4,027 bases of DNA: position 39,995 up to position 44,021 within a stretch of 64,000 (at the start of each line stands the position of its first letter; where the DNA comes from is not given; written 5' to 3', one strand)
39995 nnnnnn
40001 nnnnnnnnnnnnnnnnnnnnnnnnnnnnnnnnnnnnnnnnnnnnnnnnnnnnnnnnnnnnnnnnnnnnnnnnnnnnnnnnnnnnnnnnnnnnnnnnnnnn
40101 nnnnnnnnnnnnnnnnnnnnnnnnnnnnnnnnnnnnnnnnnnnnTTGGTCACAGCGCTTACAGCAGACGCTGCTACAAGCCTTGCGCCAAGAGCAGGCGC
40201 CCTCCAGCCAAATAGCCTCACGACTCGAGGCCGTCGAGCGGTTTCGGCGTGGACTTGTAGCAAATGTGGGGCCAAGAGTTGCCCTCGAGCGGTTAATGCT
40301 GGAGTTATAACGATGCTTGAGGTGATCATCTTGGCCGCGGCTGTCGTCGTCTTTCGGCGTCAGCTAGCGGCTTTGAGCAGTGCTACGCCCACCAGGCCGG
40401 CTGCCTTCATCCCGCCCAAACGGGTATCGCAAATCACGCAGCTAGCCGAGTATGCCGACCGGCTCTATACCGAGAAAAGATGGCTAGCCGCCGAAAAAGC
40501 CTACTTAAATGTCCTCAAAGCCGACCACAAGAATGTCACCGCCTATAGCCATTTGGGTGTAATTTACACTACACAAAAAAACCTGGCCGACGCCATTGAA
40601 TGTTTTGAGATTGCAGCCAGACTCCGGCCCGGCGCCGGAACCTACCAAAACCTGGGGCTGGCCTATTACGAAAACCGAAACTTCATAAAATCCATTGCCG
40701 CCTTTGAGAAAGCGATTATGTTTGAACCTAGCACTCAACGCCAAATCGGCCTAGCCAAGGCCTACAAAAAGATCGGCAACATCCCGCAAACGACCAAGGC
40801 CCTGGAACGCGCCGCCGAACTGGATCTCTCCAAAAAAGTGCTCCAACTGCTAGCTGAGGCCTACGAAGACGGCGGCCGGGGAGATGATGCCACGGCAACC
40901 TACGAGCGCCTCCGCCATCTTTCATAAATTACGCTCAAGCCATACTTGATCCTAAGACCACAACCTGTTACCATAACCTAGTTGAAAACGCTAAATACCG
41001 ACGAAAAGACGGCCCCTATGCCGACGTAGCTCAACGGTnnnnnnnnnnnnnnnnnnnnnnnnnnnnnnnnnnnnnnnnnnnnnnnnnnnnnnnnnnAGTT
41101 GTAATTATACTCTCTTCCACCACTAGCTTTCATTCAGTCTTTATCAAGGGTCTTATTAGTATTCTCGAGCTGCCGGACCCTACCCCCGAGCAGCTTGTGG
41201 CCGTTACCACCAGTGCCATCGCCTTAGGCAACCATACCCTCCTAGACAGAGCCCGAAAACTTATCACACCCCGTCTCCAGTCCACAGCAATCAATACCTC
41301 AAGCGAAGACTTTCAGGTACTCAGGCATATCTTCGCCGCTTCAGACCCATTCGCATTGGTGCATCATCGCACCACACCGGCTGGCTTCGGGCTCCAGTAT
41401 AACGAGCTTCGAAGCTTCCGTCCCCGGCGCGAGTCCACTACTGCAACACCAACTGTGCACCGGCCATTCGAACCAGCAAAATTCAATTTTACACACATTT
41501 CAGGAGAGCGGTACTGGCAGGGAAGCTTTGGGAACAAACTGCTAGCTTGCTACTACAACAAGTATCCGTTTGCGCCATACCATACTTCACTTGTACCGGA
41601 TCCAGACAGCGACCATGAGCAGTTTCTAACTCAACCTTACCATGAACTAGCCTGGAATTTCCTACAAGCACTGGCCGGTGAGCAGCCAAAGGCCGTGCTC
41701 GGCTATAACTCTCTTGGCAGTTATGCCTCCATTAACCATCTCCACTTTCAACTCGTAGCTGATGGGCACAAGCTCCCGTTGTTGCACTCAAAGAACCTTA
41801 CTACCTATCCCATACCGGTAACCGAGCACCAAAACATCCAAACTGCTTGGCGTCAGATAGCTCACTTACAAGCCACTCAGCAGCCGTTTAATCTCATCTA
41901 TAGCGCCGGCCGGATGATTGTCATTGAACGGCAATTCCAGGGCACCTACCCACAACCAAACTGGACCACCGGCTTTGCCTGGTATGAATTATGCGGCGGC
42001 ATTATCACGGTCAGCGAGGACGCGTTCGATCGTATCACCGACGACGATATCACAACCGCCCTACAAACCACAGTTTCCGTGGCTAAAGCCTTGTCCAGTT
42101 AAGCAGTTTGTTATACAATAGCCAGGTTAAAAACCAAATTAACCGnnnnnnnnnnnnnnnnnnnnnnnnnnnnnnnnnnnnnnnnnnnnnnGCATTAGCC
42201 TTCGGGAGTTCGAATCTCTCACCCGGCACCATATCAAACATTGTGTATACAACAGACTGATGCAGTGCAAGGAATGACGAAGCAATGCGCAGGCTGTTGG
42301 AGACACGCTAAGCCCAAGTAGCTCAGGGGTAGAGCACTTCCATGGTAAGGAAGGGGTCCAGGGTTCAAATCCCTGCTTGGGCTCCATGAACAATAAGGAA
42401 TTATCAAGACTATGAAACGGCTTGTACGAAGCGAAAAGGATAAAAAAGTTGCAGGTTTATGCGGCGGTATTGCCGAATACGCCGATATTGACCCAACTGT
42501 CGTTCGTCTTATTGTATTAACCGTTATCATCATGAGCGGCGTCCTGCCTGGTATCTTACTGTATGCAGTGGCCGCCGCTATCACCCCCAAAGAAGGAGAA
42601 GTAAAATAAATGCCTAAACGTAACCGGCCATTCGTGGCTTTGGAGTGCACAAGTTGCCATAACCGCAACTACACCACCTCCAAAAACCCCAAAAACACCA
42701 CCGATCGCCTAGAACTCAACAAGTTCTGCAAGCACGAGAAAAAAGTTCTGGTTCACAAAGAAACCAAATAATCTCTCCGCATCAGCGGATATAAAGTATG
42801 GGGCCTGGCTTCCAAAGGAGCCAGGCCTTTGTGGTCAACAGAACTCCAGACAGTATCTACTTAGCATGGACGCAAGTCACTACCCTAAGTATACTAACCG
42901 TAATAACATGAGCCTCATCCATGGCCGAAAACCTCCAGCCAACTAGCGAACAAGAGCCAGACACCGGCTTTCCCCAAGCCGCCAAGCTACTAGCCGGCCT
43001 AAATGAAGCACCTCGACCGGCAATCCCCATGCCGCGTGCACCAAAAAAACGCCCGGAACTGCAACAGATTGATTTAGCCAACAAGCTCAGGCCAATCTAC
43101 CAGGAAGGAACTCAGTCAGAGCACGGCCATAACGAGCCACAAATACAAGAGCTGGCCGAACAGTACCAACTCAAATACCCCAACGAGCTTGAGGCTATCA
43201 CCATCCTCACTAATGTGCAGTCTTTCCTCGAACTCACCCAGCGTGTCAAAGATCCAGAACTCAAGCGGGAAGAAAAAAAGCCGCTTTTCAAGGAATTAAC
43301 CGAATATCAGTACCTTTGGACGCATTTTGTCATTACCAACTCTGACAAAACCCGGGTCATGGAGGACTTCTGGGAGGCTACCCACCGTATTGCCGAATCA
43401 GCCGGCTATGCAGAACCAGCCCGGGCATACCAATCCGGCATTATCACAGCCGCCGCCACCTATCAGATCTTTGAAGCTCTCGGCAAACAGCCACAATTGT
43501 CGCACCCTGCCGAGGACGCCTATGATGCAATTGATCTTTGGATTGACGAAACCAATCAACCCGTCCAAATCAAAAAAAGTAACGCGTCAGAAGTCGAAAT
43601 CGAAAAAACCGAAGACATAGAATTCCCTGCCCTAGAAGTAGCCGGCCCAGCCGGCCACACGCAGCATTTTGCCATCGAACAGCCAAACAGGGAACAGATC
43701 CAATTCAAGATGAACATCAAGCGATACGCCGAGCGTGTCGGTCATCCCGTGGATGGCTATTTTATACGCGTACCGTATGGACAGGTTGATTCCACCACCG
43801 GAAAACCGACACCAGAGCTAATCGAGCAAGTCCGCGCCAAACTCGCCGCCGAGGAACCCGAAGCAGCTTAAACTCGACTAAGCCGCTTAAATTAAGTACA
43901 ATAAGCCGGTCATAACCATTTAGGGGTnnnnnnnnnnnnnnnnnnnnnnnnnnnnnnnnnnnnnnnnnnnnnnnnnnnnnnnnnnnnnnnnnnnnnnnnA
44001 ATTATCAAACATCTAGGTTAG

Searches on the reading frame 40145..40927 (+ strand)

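Call 15: search_protein_families(library=pfam, proteins=[window:40145-40927:+], max_evalue=0.001)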
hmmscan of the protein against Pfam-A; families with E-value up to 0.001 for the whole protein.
window:40145-40927:+ (260 aa): 15 families
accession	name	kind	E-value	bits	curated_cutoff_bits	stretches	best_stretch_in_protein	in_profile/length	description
PF00515.34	TPR_1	-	4.2e-16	58.4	27.8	2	133-162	3-32/34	Tetratricopeptide repeat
PF07719.23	TPR_2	-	1.1e-13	50.6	27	2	166-195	3-32/34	Tetratricopeptide repeat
PF13181.12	TPR_8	-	7.6e-12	44.8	25.7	1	165-196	2-33/34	Tetratricopeptide repeat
PF13432.12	TPR_16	-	9.7e-12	45.5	32.7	1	105-164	5-64/65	Tetratricopeptide repeat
PF14559.12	TPR_19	-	2e-07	31.7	25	0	109-169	3-63/68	Tetratricopeptide repeat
PF23914.1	TPR_CcmH_CycH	-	2.5e-07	31.1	42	1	91-160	81-150/158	Cytochrome c-type biogenesis protein H TPR domain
PF13424.12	TPR_12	-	4.3e-07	30.5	30.1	1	132-191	4-72/77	Tetratricopeptide repeat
PF13374.12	TPR_10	-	5.2e-07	29.9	27.5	0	132-155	3-26/42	Tetratricopeptide repeat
PF13428.12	TPR_14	-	2.1e-06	28.3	23.5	0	232-257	3-28/44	Tetratricopeptide repeat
PF13176.12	TPR_7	-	9.7e-06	25.7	27.9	0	233-255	2-24/36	Tetratricopeptide repeat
PF13414.12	TPR_11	-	2e-05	24.6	26.8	0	105-142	2-39/42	TPR repeat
PF13174.12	TPR_6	-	3.1e-05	24.8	26.3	0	233-257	3-27/33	Tetratricopeptide repeat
PF13371.12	TPR_9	-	0.00018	21.9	35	0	138-197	2-61/73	Tetratricopeptide repeat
PF11846.14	Wzy_C_2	-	0.00058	20.3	28.5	0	127-175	109-157/191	Virulence factor membrane-bound polymerase, C-terminal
PF13431.12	TPR_17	-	0.00073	20.1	24.4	0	119-152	1-34/34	Tetratricopeptide repeat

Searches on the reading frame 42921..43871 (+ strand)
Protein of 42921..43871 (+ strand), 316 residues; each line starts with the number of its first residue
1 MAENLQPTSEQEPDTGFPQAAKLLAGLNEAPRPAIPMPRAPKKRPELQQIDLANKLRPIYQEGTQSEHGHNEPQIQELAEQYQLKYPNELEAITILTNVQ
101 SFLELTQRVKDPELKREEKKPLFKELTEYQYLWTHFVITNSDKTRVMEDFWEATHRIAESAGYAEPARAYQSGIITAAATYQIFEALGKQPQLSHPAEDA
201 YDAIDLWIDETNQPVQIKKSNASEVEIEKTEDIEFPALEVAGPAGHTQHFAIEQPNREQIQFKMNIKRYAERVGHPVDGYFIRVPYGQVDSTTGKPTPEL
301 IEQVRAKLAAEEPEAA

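Call 15: search_protein_families(library=pfam, proteins=[window:42921-43871:+], max_evalue=0.001)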
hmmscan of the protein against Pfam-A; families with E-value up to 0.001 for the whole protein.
window:42921-43871:+ (316 aa): 0 families

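Call 19: find_encoding_contigs(protein=window:42921-43871:+, flank=10000, max_places=10)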
Protein window:42921-43871:+ (316 aa): 2 contigs read that carry it; 2 places shown.
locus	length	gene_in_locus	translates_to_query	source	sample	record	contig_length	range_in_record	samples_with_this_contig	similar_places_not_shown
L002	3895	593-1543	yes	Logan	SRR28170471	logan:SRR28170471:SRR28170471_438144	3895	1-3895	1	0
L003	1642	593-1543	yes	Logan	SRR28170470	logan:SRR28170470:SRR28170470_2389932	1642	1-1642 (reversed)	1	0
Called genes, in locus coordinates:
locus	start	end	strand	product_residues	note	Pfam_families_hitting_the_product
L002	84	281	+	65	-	PF04024:PspC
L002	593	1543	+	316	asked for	-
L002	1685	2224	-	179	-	PF00300:His_Phos_1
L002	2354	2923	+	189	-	-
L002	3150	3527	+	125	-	-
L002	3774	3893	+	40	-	?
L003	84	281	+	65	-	PF04024:PspC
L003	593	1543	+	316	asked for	-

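Call 43: search_protein_families(library=ncbifam, proteins=[window:42921-43868:+], max_evalue=0.01)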
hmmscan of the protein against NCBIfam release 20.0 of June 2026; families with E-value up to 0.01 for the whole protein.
window:42921-43868:+ (316 aa): 0 families

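Call 65: search_protein_families(library=phrogs, proteins=[window:42921-43868:+], max_evalue=0.01)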
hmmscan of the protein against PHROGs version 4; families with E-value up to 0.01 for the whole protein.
window:42921-43868:+ (316 aa): 0 families
